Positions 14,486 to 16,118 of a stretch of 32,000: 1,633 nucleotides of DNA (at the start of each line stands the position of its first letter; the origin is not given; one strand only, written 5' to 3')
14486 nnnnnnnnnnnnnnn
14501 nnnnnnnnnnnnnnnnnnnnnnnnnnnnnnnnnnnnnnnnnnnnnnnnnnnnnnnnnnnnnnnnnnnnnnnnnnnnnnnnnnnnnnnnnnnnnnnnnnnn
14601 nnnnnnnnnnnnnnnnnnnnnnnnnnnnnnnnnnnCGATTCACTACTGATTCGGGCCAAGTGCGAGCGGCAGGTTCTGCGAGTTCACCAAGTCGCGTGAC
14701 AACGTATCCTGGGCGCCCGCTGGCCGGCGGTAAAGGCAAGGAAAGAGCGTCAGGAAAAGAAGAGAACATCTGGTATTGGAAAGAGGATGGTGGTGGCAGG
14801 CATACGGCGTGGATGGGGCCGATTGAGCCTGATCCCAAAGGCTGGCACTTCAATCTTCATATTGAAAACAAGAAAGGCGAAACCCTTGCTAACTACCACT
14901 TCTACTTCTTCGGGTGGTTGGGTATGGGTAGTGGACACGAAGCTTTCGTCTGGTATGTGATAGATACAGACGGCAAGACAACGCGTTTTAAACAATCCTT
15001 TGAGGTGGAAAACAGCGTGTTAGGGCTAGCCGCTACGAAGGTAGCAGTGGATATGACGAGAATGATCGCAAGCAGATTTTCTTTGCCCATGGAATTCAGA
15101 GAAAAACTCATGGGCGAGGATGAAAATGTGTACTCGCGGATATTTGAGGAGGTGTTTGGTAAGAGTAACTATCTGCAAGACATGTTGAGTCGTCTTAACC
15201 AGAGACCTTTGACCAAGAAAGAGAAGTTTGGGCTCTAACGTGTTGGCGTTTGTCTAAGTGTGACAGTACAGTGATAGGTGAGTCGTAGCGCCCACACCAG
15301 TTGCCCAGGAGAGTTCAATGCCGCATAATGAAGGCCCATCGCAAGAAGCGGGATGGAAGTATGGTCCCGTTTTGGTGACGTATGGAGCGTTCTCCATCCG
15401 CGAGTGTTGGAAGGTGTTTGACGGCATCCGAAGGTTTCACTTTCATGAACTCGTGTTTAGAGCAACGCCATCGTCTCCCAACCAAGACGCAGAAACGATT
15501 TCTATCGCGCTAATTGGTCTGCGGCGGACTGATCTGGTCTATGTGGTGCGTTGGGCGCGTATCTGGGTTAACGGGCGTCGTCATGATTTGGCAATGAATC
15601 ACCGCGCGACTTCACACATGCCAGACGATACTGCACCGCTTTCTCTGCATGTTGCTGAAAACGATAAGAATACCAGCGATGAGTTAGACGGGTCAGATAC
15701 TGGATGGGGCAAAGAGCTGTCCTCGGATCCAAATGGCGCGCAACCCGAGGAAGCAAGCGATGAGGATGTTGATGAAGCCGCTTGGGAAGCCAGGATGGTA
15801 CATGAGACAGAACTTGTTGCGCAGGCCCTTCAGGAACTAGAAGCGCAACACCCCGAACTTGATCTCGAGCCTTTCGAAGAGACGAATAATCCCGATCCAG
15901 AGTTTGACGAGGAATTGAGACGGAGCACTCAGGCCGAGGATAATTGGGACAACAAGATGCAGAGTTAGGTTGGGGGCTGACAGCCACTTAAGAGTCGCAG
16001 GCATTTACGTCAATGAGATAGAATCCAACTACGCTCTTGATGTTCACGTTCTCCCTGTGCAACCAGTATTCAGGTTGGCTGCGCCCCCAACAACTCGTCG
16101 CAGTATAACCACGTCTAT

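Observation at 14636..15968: Unassigned 200-aa Rhs C-terminal domain (CT1) with a downstream gene carrying a strongly acidic tail: candidate new toxin-immunity pair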

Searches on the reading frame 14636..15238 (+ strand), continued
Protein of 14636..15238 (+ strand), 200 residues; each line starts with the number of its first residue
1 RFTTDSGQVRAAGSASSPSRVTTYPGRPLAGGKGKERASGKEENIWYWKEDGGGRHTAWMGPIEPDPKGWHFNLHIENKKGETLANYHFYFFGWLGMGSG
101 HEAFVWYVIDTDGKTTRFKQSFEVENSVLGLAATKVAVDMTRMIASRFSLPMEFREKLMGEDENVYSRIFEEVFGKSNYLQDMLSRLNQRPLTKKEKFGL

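Call 76: fold_search(model_id=the predicted structure, library=viral)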
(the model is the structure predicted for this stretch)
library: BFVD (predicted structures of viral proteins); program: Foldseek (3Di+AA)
matches with E <= 10: 699; with E <= 0.001: 0
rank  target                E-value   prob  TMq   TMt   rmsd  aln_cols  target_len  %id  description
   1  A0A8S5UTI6            4.8e-02  0.77  0.21  0.29  12.5        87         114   15  Uncharacterized protein [Myoviridae sp. ctYA416]
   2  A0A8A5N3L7            8.0e-02  0.33  0.27  0.16  14.4       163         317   11  (no name in the UniProt tables at hand)
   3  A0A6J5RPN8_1          8.9e-02  0.33  0.26  0.05  17.4       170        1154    8  Large polyvalent protein associated domain-containing protein [uncultured Caudovirales phage]
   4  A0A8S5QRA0            9.4e-02  0.69  0.29  0.39   8.7       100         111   13  Uncharacterized protein [Siphoviridae sp. ctE6L85]
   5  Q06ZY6                1.2e-01  0.44  0.23  0.17  14.2       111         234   12  KDEL motif protein [Nile crocodilepox virus (isolate Crocodylus niloticus/Zimbabwe/Ume/2001)]
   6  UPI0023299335         1.2e-01  0.30  0.26  0.19  12.3       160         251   11  (no name look-up for this kind of identifier)
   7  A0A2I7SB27            1.3e-01  0.11  0.18  0.19  16.2       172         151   12  (no name in the UniProt tables at hand)
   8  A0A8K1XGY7            1.5e-01  0.41  0.32  0.33   8.2       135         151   12  (no name in the UniProt tables at hand)
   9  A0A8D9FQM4            1.7e-01  0.09  0.19  0.11  16.7       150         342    9  Uncharacterized protein [uncultured marine phage]
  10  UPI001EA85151         2.0e-01  0.38  0.28  0.22   8.0       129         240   12  (no name look-up for this kind of identifier)
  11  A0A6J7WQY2            2.1e-01  0.25  0.21  0.36  13.4       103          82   12  Uncharacterized protein [uncultured Caudovirales phage]
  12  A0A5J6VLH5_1          2.1e-01  0.10  0.15  0.05  12.0       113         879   13  Uncharacterized protein [Megaviridae environmental sample]
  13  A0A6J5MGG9            2.2e-01  0.75  0.38  0.50   5.5       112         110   10  Uncharacterized protein [uncultured Caudovirales phage]
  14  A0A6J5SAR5            2.3e-01  0.44  0.32  0.39   9.0       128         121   11  Uncharacterized protein [uncultured Caudovirales phage]
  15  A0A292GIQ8            2.3e-01  0.14  0.16  0.15  17.7       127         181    7  (no name in the UniProt tables at hand)
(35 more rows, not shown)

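Call 78: search_solved_structures(query=A5, max_evalue=10)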
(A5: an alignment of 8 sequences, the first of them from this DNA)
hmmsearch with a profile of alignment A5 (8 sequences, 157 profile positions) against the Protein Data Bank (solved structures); distinct sequences matched with E-value up to 10: 1.
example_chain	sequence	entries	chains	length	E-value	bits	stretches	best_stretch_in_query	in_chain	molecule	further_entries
2mqa_A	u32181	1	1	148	7.3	10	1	92-150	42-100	Minor ampullate fibroin 1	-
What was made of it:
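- On Described toxin domain families (Pfam Tox-*/Ntox*, HNH, PD-(D/E)XK, deaminase, ART, EndoU, colicin CTs): No PDB sequence hit for the profile (call 78).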

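Call 80: search_protein_families(library=phrogs, proteins=[window:14636-15235:+, P0015, L017:8887-9279:+], max_evalue=1)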
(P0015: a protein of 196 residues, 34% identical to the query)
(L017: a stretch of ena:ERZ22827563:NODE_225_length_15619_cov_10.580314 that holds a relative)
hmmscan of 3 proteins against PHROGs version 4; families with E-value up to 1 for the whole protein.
window:14636-15235:+ (200 aa): 1 family
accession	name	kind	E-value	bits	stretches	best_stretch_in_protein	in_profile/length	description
phrog_6666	-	unknown function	0.041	14.7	1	109-130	15-36/55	-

P0015 (196 aa): 0 families

L017:8887-9279:+ (131 aa): 4 families
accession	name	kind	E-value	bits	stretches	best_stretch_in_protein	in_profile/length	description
phrog_19789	-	unknown function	0.12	13.1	1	82-129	20-69/184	-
phrog_37668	-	head and packaging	0.26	11.4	1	55-129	160-234/313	head maturation protease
phrog_10366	-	unknown function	0.29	12.5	1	86-128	8-50/75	-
phrog_3372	-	unknown function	0.92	11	0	105-119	31-45/67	-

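Call 84: search_protein_families(library=pfam, alignment_id=A7, max_evalue=10)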
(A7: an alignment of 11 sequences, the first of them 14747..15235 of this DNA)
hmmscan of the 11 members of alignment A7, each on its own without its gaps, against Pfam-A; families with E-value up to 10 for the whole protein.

A. member 1, window:14747-15235:+ (163 aa): 0 families

B. families by the number of members that match (of 11 scanned): 7 families
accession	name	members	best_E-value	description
PF16429.10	DUF5026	1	0.018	Domain of unknown function (DUF5026)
PF25103.1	DUF7811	1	0.058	Domain of unknown function (DUF7811)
PF13315.11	DUF4085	1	0.067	Protein of unknown function (DUF4085)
PF14705.12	Costars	1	0.13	Costars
PF12648.12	TcpE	1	0.15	TcpE family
PF07755.17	DUF1611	1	0.15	Domain of unknown function (DUF1611_C) P-loop domain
PF02253.21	PLA1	1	0.38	Phospholipase A1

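Call 85: search_protein_families(library=pfam, alignment_id=A6, max_evalue=10)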
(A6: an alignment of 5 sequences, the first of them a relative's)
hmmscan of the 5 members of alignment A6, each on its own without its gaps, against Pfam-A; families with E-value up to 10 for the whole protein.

A. member 1, L017:8887-9279:+ (131 aa): 2 families
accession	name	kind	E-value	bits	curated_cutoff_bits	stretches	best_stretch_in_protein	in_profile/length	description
PF14136.11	DUF4303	-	0.1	12.7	23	1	73-125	70-118/155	Domain of unknown function (DUF4303)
PF03144.31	GTP_EFTU_D2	-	0.16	12.9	30.3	1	32-75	11-56/73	Elongation factor Tu domain 2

B. families by the number of members that match (of 5 scanned): 7 families
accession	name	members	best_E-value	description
PF03144.31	GTP_EFTU_D2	2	0.16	Elongation factor Tu domain 2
PF19384.4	DUF5959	1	0.028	Family of unknown function (DUF5959)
PF12134.13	PRP8_domainIV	1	0.059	PRP8 domain IV core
PF05163.17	DinB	1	0.087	DinB family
PF14136.11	DUF4303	1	0.1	Domain of unknown function (DUF4303)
PF10400.15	Vir_act_alpha_C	1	0.2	Virulence activator alpha C-term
PF15188.11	CCDC-167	1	1.1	Coiled-coil domain-containing protein 167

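Call 95: search_protein_families(library=padloc, proteins=[window:14636-15235:+, P0015, L017:8887-9279:+], max_evalue=0.1)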
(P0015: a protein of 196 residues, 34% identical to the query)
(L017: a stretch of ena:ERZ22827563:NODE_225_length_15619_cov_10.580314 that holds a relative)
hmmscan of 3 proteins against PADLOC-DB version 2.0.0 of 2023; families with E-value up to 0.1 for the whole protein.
window:14636-15235:+ (200 aa): 0 families

P0015 (196 aa): 0 families

L017:8887-9279:+ (131 aa): 1 family
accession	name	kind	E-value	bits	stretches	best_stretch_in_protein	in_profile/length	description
PDLC03817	RTasSbcB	-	0.053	10.5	1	59-128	349-419/436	DRT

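Call 100: search_dna_similar(query=window:14747-15235:+, collection=plasmids, mode=protein, max_evalue=0.01, max_rows=10)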
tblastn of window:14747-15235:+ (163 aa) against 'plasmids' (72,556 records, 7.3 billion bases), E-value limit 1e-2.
No match.

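Call 101: search_dna_similar(query=P0015, collection=plasmids, mode=protein, max_evalue=0.01, max_rows=10)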
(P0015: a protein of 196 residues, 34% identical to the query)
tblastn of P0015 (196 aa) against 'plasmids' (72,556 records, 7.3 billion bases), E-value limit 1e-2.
No match.
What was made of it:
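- Tried and rejected: Plasmids gave no match (calls 100, 101).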

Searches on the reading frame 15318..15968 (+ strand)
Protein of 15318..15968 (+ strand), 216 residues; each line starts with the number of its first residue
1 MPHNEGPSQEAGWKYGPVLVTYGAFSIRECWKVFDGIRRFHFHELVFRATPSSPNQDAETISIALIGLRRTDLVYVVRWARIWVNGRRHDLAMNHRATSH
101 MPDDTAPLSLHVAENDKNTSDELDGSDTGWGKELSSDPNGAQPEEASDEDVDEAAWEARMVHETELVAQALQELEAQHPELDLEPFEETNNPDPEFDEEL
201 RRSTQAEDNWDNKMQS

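Call 3: search_protein_families(library=pfam, proteins=[window:15318-15968:+], max_evalue=1)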
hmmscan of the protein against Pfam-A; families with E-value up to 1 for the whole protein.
window:15318-15968:+ (216 aa): 0 families

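Call 7: search_protein_families(library=ncbifam, proteins=[window:15318-15965:+], max_evalue=1)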
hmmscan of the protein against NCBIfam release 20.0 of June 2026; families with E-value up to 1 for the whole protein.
window:15318-15965:+ (216 aa): 0 families

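Call 10: find_homologous_proteins(query=window:15318-15965:+)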
Query window:15318-15965:+ (216 aa): 3 proteins with E <= 0.001 among 179 candidates.
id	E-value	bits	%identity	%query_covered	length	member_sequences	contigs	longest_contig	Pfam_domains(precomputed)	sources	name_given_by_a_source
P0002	4.1e-144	496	100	100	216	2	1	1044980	-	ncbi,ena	-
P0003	8.3e-53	197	53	95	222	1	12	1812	-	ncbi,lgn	-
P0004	1.4e-34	138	45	85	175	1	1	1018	-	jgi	-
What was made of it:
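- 15318..15968 (+): 216-aa cytoplasmic partner, the candidate immunity protein (identical to P0002). Homologs P0003 and P0004 (call 10).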

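Call 12: find_encoding_contigs(protein=P0003, flank=10000)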
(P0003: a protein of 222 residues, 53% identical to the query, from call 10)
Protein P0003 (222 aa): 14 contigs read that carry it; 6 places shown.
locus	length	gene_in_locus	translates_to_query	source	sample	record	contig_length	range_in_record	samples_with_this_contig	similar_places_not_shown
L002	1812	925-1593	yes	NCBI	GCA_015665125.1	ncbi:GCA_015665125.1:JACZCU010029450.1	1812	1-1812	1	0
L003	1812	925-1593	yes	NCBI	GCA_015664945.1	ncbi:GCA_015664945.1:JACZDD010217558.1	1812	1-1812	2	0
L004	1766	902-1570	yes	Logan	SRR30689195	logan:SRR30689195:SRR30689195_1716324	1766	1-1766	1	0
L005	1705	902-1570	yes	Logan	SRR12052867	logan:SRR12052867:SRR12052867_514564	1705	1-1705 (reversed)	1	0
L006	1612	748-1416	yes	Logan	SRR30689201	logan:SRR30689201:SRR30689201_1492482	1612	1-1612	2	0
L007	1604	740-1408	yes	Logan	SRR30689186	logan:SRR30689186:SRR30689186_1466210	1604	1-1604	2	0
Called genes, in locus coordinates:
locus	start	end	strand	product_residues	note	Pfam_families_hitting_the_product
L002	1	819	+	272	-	?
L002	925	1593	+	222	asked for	-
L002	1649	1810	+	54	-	?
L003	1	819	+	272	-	?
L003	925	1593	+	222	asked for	-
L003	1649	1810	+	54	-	?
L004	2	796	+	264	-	?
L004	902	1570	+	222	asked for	-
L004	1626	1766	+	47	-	?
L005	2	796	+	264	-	?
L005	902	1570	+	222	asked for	-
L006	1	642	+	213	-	?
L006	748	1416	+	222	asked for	-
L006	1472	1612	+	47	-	?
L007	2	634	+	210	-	?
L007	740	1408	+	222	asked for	-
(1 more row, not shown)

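Call 13: find_encoding_contigs(protein=P0004, flank=10000)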
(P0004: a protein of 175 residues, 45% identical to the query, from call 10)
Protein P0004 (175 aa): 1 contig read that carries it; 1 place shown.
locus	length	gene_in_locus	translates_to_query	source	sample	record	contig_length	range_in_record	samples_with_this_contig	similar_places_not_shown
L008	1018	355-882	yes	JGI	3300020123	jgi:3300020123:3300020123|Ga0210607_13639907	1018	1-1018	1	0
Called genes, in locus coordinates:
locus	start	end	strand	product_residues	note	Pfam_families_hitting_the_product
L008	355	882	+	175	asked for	-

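Call 18: find_encoding_contigs(protein=P0002, flank=10000, max_places=3)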
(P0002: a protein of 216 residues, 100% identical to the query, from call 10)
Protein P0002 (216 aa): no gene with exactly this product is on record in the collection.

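Call 29: find_related_loci(query=A2, collection=genome_contigs, flank=10000)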
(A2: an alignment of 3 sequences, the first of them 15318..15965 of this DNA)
Query A2 (216 aa) in genome_contigs; peptide patterns used: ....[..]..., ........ (x = any residue, [..] = any of these).
599 stretches matched a pattern, but none encodes a relative of the query by tblastn (E <= 1e-3).

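Call 79: search_solved_structures(query=A2, max_evalue=10)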
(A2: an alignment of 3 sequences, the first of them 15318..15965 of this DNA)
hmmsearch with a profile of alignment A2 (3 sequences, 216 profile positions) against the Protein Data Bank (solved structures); distinct sequences matched with E-value up to 10: 3.
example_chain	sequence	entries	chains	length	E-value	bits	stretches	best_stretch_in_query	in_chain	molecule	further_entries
4at7_B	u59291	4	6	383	0.13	15.1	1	78-160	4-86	INTERLEUKIN ENHANCER-BINDING FACTOR 3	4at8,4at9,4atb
4xfm_A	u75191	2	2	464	0.81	12.5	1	58-116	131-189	Uncharacterized protein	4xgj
5dv7_C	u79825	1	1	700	0.95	12.3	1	81-160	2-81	Interleukin enhancer-binding factor 3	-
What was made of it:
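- On Colicin-type HNH DNase with Im immunity: No HNH or colicin family hit for CT1, and no Im family hit for the partner (calls 3, 7, 79).
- On Known immunity families (SUKH/SMI1, Imm*, barstar, CdiI): The PDB profile search gave its best E at 0.13, to an unrelated protein (call 79).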

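Call 80: search_protein_families(library=phrogs, proteins=[window:15318-15965:+], max_evalue=1)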
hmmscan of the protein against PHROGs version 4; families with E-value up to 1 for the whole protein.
window:15318-15965:+ (216 aa): 0 families

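Call 95: search_protein_families(library=padloc, proteins=[window:15318-15965:+], max_evalue=0.1)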
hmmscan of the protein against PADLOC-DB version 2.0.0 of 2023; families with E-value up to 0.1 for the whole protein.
window:15318-15965:+ (216 aa): 0 families
